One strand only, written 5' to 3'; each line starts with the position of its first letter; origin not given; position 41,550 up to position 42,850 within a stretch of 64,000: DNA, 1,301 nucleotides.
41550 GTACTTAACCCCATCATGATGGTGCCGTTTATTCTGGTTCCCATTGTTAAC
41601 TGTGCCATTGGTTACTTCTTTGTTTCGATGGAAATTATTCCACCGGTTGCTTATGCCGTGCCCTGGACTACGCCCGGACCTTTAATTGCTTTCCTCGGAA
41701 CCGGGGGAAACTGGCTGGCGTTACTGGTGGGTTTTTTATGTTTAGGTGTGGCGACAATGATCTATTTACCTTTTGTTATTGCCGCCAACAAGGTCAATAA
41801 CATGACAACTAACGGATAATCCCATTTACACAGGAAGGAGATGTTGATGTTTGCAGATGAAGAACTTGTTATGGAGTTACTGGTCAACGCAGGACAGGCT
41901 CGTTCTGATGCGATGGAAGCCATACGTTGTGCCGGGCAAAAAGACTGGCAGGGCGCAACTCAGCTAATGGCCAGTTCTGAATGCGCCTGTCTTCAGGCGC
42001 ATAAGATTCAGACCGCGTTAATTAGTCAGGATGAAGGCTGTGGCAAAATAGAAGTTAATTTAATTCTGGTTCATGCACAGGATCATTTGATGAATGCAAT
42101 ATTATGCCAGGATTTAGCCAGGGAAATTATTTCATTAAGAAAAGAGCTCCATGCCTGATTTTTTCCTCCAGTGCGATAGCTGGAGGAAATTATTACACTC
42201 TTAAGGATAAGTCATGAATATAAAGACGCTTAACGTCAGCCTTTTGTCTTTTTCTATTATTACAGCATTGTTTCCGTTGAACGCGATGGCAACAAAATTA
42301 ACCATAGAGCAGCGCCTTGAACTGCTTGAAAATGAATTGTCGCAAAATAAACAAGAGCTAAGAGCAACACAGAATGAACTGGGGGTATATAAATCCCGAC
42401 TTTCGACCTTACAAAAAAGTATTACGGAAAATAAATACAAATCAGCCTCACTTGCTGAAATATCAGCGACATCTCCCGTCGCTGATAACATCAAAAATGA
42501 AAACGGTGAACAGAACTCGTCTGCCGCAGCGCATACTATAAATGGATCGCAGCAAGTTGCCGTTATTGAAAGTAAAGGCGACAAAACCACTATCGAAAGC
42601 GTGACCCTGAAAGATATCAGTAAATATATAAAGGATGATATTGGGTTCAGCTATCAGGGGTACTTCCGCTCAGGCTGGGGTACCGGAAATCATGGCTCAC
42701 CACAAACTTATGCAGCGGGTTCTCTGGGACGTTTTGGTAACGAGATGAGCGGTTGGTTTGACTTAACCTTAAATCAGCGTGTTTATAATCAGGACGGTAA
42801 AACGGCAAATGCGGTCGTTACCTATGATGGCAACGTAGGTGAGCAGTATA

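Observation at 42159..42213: Stable hairpin between the EIIA and porin genes inside the operon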

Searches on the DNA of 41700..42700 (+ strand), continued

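Call 44: search_with_rna_model(model_id=R1, sources=[window, L001, L003, L004, L005, L006, L007, L008, L009, L010, L011, L012, L013, L014, L015, L016, L017, L018, L019, L020, L021, L022, L023, L024, L025, L026, L027], max_evalue=10)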
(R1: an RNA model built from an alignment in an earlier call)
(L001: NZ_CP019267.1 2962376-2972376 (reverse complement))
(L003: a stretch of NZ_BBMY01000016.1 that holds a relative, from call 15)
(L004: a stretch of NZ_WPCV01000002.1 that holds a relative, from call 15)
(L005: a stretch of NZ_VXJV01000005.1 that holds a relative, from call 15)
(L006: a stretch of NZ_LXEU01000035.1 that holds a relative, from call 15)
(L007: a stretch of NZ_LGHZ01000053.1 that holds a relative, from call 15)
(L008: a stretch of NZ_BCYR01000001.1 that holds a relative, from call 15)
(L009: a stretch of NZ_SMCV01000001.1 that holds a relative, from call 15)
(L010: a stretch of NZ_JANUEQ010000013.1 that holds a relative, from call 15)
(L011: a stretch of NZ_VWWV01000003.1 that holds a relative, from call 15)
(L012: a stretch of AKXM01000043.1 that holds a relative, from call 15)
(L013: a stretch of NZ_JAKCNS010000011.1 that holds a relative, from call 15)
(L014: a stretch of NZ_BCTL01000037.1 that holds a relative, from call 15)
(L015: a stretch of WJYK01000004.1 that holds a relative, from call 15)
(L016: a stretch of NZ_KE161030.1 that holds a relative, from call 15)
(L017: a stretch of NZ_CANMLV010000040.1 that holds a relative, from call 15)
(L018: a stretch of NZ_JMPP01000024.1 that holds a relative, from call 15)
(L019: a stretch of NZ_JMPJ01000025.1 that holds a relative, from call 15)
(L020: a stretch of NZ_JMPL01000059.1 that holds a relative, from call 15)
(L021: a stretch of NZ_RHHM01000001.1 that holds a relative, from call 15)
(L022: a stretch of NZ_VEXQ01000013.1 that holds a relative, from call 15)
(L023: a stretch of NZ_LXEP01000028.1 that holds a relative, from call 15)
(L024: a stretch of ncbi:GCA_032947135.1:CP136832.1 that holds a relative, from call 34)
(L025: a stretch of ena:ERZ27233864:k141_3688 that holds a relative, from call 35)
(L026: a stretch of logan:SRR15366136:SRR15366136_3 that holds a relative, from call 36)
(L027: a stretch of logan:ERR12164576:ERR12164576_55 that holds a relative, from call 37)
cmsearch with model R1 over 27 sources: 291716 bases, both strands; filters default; matches with E-value up to 10: 47.
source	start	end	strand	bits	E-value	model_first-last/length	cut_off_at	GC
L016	3942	4003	+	71.9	4.2e-13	1-62/62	no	0.42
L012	3876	3937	+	71.7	4.6e-13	1-62/62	no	0.42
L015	3873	3934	+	71.2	5.8e-13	1-62/62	no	0.44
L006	3941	4003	+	70.1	1e-12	1-62/62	no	0.41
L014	3873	3934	+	68.3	2.6e-12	1-62/62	no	0.48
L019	3875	3936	+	67.6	3.9e-12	1-62/62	no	0.35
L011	3873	3934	+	67.5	4.1e-12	1-62/62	no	0.42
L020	3880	3943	+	64.6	1.8e-11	1-62/62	no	0.33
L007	3941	4003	+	62.3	5.6e-11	1-62/62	no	0.37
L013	3881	3943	+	61.6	8.1e-11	1-62/62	no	0.41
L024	2443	2503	+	60.8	1.2e-10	1-62/62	no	0.28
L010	3882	3937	+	57.7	6.1e-10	1-62/62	no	0.46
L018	3873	3931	+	57.6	6.4e-10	1-62/62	no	0.42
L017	3879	3936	+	56.8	9.8e-10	1-62/62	no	0.4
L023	3861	3922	+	56.7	1e-09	1-62/62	no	0.44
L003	2939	2999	+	54.5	3.2e-09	1-62/62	no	0.39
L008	3873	3931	+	53.2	6.3e-09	1-62/62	no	0.44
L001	4960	5017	+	48.4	7.2e-08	1-62/62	no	0.36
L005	3945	4002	+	43.9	7.3e-07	1-62/62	no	0.34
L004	3943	4001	+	42.6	1.4e-06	1-62/62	no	0.36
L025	2443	2501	+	42.6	1.4e-06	1-62/62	no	0.36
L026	2439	2501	+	35.5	5.3e-05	1-62/62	no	0.4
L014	3841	3907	-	27.9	0.0027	1-62/62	no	0.43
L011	3851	3907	-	27.5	0.0034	1-62/62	no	0.39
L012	3844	3910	-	27.4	0.0035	1-62/62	no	0.37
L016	3909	3976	-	26.3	0.0061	1-62/62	no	0.41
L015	3845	3907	-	25.3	0.01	1-62/62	no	0.44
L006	3916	3976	-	24.7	0.014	1-62/62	no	0.46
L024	2423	2476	-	21.7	0.064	1-62/62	no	0.3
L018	3872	3901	-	21.6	0.068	6-36/62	no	0.6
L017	3884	3908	-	21.4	0.077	6-30/62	no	0.6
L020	3857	3915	-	20.5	0.12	1-62/62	no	0.37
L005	3919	3976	-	19.8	0.18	1-62/62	no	0.34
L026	2435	2466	-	18.2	0.39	6-39/62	no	0.41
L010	3887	3911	-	17.4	0.58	6-30/62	no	0.64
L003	2941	2967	-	17.1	0.69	6-33/62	no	0.56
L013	2455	2492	+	16.4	0.99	1-62/62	no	0.24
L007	3916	3976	-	16.4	1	1-62/62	no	0.39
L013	3887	3910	-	16.2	1.1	7-29/62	no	0.67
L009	3877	3931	+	15.3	1.7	1-62/62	no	0.4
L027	2448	2503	+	14.8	2.3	1-62/62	no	0.29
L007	2512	2549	+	14.2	3.1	1-62/62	no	0.21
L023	3866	3891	-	13.4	4.5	6-30/62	no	0.58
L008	3877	3901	-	13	5.6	6-31/62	no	0.6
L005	3595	3631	+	11.9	9.8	1-62/62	no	0.24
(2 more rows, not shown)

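Call 63: search_dna_similar(query=window:42150-42220:+, collection=ecoli_genomes, mode=distant, max_rows=40, rows=spread)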
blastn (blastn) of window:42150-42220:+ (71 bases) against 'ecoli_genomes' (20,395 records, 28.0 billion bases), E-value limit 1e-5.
Records with a match: 2505; places in all: 2507; records where one place covers at least 80% of the query: 2505.
Genomes with a match: 2503 of 5426; with a place that covers at least 80% of the query: 2503. Places per genome that has any: lowest 1, median 1, highest 3. On chromosomes: 2502 places; on plasmids: 5.
Best place of each record, by identity: >=99% 408; 95-99% 1990; 90-95% 107.
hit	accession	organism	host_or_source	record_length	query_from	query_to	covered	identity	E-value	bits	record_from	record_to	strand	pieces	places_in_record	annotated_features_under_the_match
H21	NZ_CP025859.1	Escherichia coli strain 504239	Homo sapiens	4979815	1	71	100%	100.0%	1e-27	129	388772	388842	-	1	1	PTS lactose/cellobiose transporter subunit IIA | carbohydrate porin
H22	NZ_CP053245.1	Escherichia coli strain SCU-485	Homo sapiens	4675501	1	71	100%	100.0%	1e-27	129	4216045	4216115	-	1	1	PTS lactose/cellobiose transporter subunit IIA | carbohydrate porin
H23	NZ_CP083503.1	Escherichia coli strain elppa5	Homo sapiens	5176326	1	71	100%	100.0%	1e-27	129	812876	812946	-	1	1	PTS lactose/cellobiose transporter subunit IIA | carbohydrate porin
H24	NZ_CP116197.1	Escherichia coli strain DETEC-C31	human clinical specimen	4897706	1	71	100%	100.0%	1e-27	129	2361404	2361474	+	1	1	PTS lactose/cellobiose transporter subunit IIA | carbohydrate porin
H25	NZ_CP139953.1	Escherichia coli strain Nord1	Homo sapiens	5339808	1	71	100%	100.0%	1e-27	129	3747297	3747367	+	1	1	PTS lactose/cellobiose transporter subunit IIA | carbohydrate porin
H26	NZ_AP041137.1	Escherichia coli strain WR14-2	Homo sapiens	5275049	1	71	100%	100.0%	1e-27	129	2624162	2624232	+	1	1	PTS lactose/cellobiose transporter subunit IIA | carbohydrate porin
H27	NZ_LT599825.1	Escherichia coli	-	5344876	1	71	100%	100.0%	1e-27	129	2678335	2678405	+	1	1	PTS lactose/cellobiose transporter subunit IIA | carbohydrate porin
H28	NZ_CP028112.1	Escherichia coli O103 str. RM8385 strain RM8385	Bos taurus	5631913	1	71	100%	98.6%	5e-26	124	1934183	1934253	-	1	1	PTS lactose/cellobiose transporter subunit IIA | carbohydrate porin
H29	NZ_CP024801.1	Escherichia coli strain AMA1167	Homo sapiens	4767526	1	71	100%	98.6%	5e-26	124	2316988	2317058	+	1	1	PTS lactose/cellobiose transporter subunit IIA | carbohydrate porin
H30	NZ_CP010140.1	Escherichia coli strain D3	dog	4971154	1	71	100%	98.6%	5e-26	124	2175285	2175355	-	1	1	PTS lactose/cellobiose transporter subunit IIA | carbohydrate porin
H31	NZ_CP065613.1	Escherichia coli strain FDAARGOS_944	missing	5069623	1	71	100%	98.6%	5e-26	124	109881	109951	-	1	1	PTS lactose/cellobiose transporter subunit IIA | carbohydrate porin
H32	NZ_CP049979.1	Escherichia coli strain IBS28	Threskiornis spinicollis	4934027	1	71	100%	98.6%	5e-26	124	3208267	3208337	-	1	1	PTS lactose/cellobiose transporter subunit IIA | carbohydrate porin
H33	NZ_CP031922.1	Escherichia coli O26:H11 strain FWSEC0001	Homo sapiens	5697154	1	71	100%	98.6%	5e-26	124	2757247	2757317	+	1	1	PTS lactose/cellobiose transporter subunit IIA | carbohydrate porin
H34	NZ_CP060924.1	Escherichia coli strain EC14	Homo sapiens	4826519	1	71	100%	98.6%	5e-26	124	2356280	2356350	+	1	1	PTS lactose/cellobiose transporter subunit IIA | carbohydrate porin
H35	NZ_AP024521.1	Escherichia coli strain E189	Equus caballus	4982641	1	71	100%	98.6%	5e-26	124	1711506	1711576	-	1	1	PTS lactose/cellobiose transporter subunit IIA | carbohydrate porin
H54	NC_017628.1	Escherichia coli IHE3034 strain IHE3034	-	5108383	1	71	100%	95.8%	3e-22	112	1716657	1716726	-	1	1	PTS lactose/cellobiose transporter subunit IIA | carbohydrate porin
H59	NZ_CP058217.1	Escherichia coli Nissle 1917 strain Nissle 1917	Homo sapiens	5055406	1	71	100%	94.4%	4e-21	107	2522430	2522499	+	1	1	PTS lactose/cellobiose transporter subunit IIA | carbohydrate porin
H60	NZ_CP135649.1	Escherichia coli strain TUM14664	missing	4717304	1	57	80%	98.2%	2e-18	100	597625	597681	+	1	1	PTS lactose/cellobiose transporter subunit IIA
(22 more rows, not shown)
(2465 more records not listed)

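Call 64: get_annotated_region(hit=H54, flank=200)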
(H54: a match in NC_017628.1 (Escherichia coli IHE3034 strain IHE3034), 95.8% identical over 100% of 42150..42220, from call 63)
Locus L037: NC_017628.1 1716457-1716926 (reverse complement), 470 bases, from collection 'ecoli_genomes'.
description: Escherichia coli IHE3034, complete sequence
organism: Escherichia coli IHE3034 strain IHE3034 (NCBI taxid 714962)
replicon: chromosome; assembly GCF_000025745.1
host: -; source: -; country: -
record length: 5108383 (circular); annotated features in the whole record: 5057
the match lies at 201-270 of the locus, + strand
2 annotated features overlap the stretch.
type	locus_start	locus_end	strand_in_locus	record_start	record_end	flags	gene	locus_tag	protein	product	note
CDS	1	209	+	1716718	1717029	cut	-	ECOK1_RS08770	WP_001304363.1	PTS lactose/cellobiose transporter subunit IIA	-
CDS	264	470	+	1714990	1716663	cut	-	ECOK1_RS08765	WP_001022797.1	carbohydrate porin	-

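Call 65: get_annotated_region(hit=H59, flank=200)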
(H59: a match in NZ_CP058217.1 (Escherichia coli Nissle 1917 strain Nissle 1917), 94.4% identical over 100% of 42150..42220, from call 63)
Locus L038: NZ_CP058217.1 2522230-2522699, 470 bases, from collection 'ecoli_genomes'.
description: Escherichia coli Nissle 1917 chromosome, complete genome
organism: Escherichia coli Nissle 1917 strain Nissle 1917 (NCBI taxid 316435)
replicon: chromosome; assembly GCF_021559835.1
host: Homo sapiens; source: feces; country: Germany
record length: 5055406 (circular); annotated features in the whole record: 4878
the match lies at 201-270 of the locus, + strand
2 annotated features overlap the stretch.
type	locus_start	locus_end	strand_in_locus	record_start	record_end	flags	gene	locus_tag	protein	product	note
CDS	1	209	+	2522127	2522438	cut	-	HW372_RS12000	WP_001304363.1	PTS lactose/cellobiose transporter subunit IIA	-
CDS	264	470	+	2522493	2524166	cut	-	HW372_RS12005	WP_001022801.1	carbohydrate porin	-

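Call 66: get_annotated_region(hit=H60, flank=2500)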
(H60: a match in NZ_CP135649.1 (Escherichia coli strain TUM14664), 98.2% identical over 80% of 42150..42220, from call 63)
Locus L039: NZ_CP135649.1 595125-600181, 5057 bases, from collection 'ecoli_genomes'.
description: Escherichia coli strain TUM14664 chromosome, complete genome
organism: Escherichia coli strain TUM14664 (NCBI taxid 562)
replicon: chromosome; assembly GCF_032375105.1
host: missing; source: missing; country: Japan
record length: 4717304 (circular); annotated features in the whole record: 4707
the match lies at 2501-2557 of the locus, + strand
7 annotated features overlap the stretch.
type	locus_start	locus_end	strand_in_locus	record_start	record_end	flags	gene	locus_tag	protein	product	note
CDS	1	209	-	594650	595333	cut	-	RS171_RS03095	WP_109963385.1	GntR family transcriptional regulator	-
CDS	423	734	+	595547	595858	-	-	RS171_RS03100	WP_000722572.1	PTS sugar transporter subunit IIB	-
CDS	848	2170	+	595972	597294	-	-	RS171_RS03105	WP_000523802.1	PTS sugar transporter subunit IIC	-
CDS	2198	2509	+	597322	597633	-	-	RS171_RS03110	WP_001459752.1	PTS lactose/cellobiose transporter subunit IIA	-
CDS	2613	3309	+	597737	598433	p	-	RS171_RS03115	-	IS1 family transposase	frameshifted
CDS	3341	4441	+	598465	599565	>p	-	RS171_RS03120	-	carbohydrate porin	incomplete; partial in the middle of a contig; missing C-terminus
CDS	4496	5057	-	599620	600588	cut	-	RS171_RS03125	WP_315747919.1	IS5-like element IS903B family transposase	-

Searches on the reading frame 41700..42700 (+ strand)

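Call 15: find_related_loci(query=L001:5015-6688:+, collection=genome_contigs, flank=4000)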
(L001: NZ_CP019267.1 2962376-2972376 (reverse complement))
Query L001:5015-6688:+ (557 aa) in genome_contigs; peptide patterns used: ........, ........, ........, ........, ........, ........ (x = any residue, [..] = any of these).
45 stretches matched a pattern; 23 encode a relative of the query (tblastn E <= 1e-3); 21 distinct loci.
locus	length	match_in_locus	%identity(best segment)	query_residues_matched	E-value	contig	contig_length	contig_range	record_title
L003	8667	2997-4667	91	1-557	0e+0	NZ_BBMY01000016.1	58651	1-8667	Escherichia albertii NBRC 107761 = DSM 17582 strain NBRC 107761, whole genome shotgun sequence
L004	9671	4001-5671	82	1-557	0e+0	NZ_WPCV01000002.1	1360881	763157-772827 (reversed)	Citrobacter sp. On2M On2M_2, whole genome shotgun sequence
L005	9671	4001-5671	80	1-557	0e+0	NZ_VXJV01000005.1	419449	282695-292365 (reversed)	Salmonella enterica subsp. diarizonae strain CCUG 30040T contig_0000005, whole genome shotgun sequence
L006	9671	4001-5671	76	1-557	0e+0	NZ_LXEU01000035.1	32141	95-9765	Kluyvera georgiana ATCC 51603 Sequence00035, whole genome shotgun sequence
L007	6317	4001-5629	73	1-557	0e+0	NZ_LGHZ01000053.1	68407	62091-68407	Kluyvera genomosp. 1 strain L2 contig53, whole genome shotgun sequence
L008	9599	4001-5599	75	25-557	0e+0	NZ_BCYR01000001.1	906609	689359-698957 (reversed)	Raoultella ornithinolytica NBRC 105727 = ATCC 31898 strain NBRC 105727, whole genome shotgun sequence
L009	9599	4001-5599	74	25-557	0e+0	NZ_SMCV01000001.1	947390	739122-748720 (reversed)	Raoultella sp. BIGb0138 Ga0304797_101, whole genome shotgun sequence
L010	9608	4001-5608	75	23-557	0e+0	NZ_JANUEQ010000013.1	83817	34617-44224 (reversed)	Klebsiella sp. BIGb0407 Ga0480618_13, whole genome shotgun sequence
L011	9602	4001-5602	76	24-557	0e+0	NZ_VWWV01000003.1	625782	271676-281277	Enterobacter sp. Cy-643 NODE_2_length_625782_cov_69.797441/0, whole genome shotgun sequence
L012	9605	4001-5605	76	23-557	0e+0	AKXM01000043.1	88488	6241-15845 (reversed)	Enterobacter sp. Ag1 Contig44, whole genome shotgun sequence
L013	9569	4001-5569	74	21-557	0e+0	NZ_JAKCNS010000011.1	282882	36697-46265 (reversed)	Kluyvera intermedia strain INSAq229 Aq229_contig_11, whole genome shotgun sequence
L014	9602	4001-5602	75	24-557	0e+0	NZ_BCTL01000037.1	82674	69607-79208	Cedecea neteri NBRC 105707 = ATCC 33855 strain NBRC 105707, whole genome shotgun sequence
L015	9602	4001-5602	75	24-557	0e+0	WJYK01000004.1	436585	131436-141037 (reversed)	Enterobacteriaceae bacterium RIT693 4, whole genome shotgun sequence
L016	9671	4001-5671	74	1-557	0e+0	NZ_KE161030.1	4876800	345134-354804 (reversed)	Cedecea davisae DSM 4568 Scaffold0, whole genome shotgun sequence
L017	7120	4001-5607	81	23-557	0e+0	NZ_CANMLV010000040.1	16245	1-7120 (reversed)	Uncultured Cedecea sp. isolate 73.fasta NODE_40, whole genome shotgun sequence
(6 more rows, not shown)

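Call 33: find_homologous_proteins(query=L001:5015-6688:+, max_evalue=1e-30)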
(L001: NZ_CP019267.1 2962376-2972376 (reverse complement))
Query L001:5015-6688:+ (557 aa): 865 proteins with E <= 1e-30 among 8000 candidates; the best 120 are listed.
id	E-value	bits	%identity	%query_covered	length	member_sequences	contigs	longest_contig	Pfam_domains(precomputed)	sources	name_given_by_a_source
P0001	0.0e+0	1253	99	100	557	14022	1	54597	PF02264.23,PF11471.14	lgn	-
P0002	0.0e+0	1105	89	96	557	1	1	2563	PF02264.23,PF11471.14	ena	-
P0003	0.0e+0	1104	99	89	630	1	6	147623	PF02264.23,PF11471.14,PF00232.25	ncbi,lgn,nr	ncbi:carbohydrate porin [Escherichia coli]|nr:carbohydrate porin [Escherichia coli] EIW7993317.1 car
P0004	0.0e+0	1102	98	90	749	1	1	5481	PF02264.23,PF11471.14,PF00232.25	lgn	-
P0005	0.0e+0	1091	90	95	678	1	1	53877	PF02264.23,PF11471.14,PF00232.25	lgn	-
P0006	0.0e+0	1084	88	97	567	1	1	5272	PF02264.23,PF11471.14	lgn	-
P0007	0.0e+0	1079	83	100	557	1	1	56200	PF02264.23,PF11471.14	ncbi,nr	ncbi:TPA: carbohydrate porin [Citrobacter koseri]|nr:carbohydrate porin [Citrobacter koseri]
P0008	0.0e+0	1073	83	100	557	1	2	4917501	PF02264.23,PF11471.14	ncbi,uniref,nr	ncbi:carbohydrate porin [Citrobacter koseri]|uniref:carbohydrate porin n=1 Tax=Citrobacter koseri Ta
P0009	0.0e+0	1070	82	100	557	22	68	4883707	PF02264.23,PF11471.14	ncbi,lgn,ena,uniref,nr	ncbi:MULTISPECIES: carbohydrate porin [Citrobacter]|uniref:carbohydrate porin n=1 Tax=Citrobacter Ta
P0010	0.0e+0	1064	100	85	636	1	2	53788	PF02264.23,PF11471.14,PF00232.25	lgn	-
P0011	0.0e+0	1063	98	52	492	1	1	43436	PF02264.23,PF11471.14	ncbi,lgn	ncbi:TPA: carbohydrate porin [Escherichia coli]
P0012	0.0e+0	1061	97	87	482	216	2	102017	PF02264.23,PF11471.14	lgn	-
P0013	0.0e+0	1060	82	100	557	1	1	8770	PF02264.23,PF11471.14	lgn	-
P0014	0.0e+0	1059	82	100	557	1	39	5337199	PF02264.23,PF11471.14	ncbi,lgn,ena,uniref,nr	ncbi:carbohydrate porin [Citrobacter freundii]|uniref:Carbohydrate porin n=1 Tax=Citrobacter meridia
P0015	0.0e+0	1058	82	100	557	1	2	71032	PF02264.23,PF11471.14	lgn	-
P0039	0.0e+0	1053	81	100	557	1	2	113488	PF02264.23,PF11471.14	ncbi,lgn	ncbi:carbohydrate porin [Pantoea agglomerans]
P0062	0.0e+0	1038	80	100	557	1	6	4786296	PF02264.23,PF11471.14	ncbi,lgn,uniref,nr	ncbi:carbohydrate porin [Salmonella enterica subsp. salamae]|uniref:Carbohydrate porin n=1 Tax=Salmo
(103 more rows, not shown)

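Call 34: find_encoding_contigs(protein=P0008, flank=2500, max_places=1)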
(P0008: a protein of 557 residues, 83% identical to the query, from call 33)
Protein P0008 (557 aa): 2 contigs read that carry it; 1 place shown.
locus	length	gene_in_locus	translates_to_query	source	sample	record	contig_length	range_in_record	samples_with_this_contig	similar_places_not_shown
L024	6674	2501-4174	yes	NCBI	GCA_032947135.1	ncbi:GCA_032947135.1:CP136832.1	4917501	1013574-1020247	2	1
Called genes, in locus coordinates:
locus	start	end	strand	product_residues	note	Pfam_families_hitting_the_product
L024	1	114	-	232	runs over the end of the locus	PF00392:GntR, PF07702:UTRA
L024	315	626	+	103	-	PF02302:PTS_IIB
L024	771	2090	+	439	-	PF02378:PTS_EIIC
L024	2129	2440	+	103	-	PF02255:PTS_IIA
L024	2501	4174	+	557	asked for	PF11471:Sugarporin_N, PF02264:LamB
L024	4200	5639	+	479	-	PF00232:Glyco_hydro_1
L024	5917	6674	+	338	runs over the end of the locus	PF01547:SBP_bac_1, PF13531:SBP_bac_11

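Call 35: find_encoding_contigs(protein=P0014, flank=2500, max_places=1)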
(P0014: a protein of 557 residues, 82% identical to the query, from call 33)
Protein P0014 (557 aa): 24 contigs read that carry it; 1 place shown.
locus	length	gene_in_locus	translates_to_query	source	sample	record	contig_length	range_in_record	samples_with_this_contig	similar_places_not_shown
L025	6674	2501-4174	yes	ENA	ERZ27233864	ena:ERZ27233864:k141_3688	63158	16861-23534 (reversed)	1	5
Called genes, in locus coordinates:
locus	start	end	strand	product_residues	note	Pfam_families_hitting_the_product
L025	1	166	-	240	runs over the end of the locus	PF00392:GntR, PF14502:HTH_41 (weak), PF08220:HTH_DeoR (weak), PF08279:HTH_11 (faint), PF07702:UTRA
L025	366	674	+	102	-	PF02302:PTS_IIB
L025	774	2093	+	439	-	PF02378:PTS_EIIC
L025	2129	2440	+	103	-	PF02255:PTS_IIA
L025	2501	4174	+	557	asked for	PF11471:Sugarporin_N, PF02264:LamB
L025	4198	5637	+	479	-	PF00232:Glyco_hydro_1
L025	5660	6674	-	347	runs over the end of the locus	PF06674:DUF1176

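Call 36: find_encoding_contigs(protein=P0062, flank=2500, max_places=1)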
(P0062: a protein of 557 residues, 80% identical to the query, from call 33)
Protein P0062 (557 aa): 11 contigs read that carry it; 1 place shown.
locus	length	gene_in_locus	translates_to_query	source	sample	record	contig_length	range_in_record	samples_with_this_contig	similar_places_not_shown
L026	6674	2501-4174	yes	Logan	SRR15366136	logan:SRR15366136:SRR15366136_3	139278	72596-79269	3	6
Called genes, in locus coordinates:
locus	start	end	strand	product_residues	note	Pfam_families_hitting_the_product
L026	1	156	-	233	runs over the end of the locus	PF00392:GntR, PF14502:HTH_41 (weak), PF08220:HTH_DeoR (weak), PF07702:UTRA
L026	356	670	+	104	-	PF02302:PTS_IIB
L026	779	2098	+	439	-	PF02378:PTS_EIIC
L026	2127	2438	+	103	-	PF02255:PTS_IIA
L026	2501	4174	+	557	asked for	PF11471:Sugarporin_N, PF02264:LamB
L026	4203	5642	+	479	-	PF00232:Glyco_hydro_1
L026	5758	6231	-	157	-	PF00588:SpoU_methylase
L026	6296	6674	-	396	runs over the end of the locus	PF01070:FMN_dh, PF00478:IMPDH (faint)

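Call 37: find_encoding_contigs(protein=P0039, flank=2500, max_places=1)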
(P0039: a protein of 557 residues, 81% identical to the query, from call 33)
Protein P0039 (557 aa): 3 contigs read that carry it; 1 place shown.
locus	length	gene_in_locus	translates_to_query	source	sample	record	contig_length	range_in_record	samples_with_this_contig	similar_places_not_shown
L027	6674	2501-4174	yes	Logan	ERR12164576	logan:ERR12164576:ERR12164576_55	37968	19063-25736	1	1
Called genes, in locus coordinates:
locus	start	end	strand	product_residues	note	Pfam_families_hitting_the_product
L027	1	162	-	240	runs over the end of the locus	PF00392:GntR, PF07702:UTRA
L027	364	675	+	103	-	PF02302:PTS_IIB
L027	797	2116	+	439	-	PF02378:PTS_EIIC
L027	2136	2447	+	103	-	PF02255:PTS_IIA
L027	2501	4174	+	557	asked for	PF11471:Sugarporin_N (faint), PF02264:LamB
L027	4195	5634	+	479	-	PF00232:Glyco_hydro_1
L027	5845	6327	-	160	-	PF05638:T6SS_HCP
